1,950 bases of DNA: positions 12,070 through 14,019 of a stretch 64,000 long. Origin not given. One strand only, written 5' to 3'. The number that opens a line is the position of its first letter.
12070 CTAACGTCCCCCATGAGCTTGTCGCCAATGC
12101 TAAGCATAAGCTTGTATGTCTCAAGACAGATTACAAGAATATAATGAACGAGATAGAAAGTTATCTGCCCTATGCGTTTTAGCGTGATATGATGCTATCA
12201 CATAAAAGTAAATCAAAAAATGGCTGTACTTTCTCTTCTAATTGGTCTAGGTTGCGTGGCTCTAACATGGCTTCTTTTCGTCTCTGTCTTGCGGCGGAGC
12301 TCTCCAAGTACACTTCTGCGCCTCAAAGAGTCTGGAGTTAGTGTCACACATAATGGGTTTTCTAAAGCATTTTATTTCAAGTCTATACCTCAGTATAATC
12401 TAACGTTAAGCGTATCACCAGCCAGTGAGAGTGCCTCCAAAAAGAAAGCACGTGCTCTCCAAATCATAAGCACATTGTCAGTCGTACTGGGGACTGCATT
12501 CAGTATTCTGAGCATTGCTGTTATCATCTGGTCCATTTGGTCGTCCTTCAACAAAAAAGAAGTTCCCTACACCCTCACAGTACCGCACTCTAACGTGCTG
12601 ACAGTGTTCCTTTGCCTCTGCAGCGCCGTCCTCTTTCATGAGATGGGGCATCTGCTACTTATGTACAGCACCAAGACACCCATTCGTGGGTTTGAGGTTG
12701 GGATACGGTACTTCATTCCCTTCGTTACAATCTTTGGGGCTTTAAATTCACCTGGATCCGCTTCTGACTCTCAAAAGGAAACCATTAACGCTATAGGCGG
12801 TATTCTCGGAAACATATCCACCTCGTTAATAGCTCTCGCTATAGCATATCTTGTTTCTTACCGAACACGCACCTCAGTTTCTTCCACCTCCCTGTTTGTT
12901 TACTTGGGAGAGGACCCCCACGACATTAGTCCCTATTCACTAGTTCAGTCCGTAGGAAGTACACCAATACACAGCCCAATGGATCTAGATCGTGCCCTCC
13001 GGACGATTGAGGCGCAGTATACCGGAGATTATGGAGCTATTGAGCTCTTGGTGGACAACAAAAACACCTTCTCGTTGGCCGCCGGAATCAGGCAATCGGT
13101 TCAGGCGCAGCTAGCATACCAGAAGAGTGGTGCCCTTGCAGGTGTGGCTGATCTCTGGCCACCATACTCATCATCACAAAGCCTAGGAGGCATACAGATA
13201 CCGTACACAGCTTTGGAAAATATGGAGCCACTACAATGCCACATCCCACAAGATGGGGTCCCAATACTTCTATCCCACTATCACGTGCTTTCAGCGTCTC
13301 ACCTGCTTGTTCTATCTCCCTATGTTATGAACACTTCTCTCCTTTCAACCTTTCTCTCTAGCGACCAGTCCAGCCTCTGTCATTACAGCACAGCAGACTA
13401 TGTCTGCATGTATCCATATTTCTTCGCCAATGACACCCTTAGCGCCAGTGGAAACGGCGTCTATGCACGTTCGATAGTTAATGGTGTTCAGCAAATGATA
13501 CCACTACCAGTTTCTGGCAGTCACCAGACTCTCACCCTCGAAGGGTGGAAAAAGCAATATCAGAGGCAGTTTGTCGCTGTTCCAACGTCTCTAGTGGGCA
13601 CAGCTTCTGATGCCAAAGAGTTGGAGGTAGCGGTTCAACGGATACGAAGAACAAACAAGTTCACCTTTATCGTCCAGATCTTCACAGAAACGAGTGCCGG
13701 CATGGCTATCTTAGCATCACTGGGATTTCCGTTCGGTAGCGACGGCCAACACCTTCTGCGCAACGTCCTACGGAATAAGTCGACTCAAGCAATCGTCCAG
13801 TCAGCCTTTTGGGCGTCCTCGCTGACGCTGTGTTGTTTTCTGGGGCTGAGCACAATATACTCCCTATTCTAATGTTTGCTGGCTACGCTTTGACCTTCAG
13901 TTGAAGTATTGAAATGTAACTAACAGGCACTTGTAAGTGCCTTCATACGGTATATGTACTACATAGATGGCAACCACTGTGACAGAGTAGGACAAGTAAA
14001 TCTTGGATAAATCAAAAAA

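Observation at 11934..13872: An 82-aa Nas2/PSMD9 N-domain-only protein sits directly upstream of a site-2 protease gene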

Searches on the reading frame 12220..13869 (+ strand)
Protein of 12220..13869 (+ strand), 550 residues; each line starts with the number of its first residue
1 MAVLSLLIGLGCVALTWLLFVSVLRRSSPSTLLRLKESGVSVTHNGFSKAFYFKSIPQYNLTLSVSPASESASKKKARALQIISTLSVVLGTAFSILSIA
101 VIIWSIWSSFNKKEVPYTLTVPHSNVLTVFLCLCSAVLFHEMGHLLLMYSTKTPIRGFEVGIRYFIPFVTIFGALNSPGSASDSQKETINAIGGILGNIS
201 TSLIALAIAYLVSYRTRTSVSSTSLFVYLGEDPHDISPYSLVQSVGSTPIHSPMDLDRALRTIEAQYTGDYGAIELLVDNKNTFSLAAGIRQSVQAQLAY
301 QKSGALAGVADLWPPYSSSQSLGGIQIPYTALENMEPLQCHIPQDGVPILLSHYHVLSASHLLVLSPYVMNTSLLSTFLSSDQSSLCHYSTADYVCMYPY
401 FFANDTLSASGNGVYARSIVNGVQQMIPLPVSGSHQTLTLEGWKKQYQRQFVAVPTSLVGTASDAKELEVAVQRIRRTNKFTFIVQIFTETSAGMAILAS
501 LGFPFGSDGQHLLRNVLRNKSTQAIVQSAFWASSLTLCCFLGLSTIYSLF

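Call 3: search_protein_families(library=pfam, proteins=[window:12220-13869:+], max_evalue=1)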
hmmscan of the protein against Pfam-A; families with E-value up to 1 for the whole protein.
window:12220-13869:+ (550 aa): 2 families
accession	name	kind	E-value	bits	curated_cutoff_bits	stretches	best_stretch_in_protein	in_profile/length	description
PF02163.28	Peptidase_M50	-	3.8e-08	33.4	27.2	1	130-413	3-106/221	Peptidase family M50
PF00902.23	TatC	-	0.006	16.9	25.1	1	59-179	77-197/208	Sec-independent protein translocase protein (TatC)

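Call 13: find_homologous_proteins(query=window:12220-13869:+, max_evalue=0.001)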
Query window:12220-13869:+ (550 aa): 5 proteins with E <= 0.001 among 8000 candidates.
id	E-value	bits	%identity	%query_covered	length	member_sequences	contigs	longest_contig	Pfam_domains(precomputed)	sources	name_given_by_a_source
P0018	0.0e+0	1192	99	100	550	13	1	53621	PF02163.29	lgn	-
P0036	0.0e+0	1087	88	100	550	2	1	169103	PF02163.29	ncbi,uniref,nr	ncbi:Hypothetical protein GLP15_4718 [Giardia lamblia P15]|uniref:Peptidase M50 domain-containing pr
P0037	6.6e-263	891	74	100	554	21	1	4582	-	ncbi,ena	-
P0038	1.5e-251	853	70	100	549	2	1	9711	PF02163.29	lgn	-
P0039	1.8e-232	791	64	100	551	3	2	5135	PF02163.29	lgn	-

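Call 28: predict_structure(alignment_id=A2)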
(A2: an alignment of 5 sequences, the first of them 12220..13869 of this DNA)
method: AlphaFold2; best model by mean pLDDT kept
length: 550 residues; sequences in the alignment: 5
mean_pLDDT: 33.3   pTM: 0.23
mean pLDDT of the five models: 33.3, 33.0, 32.6, 32.4, 30.9
residues with pLDDT >= 90: 0; 70-90: 0; 50-70: 15; < 50: 535
segments of 3 or more residues with pLDDT < 50: 1-253, 266-290, 304-550
pLDDT, mean of each block of 10 residues (from residue 1): 38 44 43 38 29 23 24 36 41 43 43 31 36 40 34 35 35 34 37 36 37 28 21 22 30 49 48 33 42 50 44 33 22 23 27 24 23 24 23 24 27 30 32 29 34 27 35 33 23 29 31 38 37 40 35
secondary structure, 60 per line:
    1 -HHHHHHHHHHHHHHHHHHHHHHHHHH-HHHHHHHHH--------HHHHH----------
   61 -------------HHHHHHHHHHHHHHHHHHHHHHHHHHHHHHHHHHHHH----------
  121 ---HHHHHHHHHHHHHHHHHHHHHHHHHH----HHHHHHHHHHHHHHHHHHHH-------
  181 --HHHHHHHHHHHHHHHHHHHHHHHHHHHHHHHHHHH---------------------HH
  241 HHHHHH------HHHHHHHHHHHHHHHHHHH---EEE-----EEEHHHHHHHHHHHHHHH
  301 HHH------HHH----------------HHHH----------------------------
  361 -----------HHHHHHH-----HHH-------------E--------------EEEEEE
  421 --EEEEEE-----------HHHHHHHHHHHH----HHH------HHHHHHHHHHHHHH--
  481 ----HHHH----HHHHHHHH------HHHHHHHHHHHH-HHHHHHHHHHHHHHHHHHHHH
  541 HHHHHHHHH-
elements in order: H2-27 H29-37 H46-50 H74-110 H124-149 H154-173 H183-217 H239-246 H253-271 E275-277 E283-285 H286-303 H329-332 H372-378 E415-420 E423-428 H440-451 H465-478 H485-488 H493-500 H507-518 H520-549

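Call 30: search_solved_structures(query=A2, max_evalue=10, show_alignments=2)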
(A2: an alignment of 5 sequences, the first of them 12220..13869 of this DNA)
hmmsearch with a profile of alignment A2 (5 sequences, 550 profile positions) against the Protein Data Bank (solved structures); distinct sequences matched with E-value up to 10: 2.
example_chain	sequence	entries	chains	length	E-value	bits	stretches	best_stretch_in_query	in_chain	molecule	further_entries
5wtq_A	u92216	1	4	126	0.82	11.3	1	451-499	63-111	Proteasome assembly chaperone 4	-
8qyj_M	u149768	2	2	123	0.82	11.2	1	452-499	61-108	Proteasome assembly chaperone 4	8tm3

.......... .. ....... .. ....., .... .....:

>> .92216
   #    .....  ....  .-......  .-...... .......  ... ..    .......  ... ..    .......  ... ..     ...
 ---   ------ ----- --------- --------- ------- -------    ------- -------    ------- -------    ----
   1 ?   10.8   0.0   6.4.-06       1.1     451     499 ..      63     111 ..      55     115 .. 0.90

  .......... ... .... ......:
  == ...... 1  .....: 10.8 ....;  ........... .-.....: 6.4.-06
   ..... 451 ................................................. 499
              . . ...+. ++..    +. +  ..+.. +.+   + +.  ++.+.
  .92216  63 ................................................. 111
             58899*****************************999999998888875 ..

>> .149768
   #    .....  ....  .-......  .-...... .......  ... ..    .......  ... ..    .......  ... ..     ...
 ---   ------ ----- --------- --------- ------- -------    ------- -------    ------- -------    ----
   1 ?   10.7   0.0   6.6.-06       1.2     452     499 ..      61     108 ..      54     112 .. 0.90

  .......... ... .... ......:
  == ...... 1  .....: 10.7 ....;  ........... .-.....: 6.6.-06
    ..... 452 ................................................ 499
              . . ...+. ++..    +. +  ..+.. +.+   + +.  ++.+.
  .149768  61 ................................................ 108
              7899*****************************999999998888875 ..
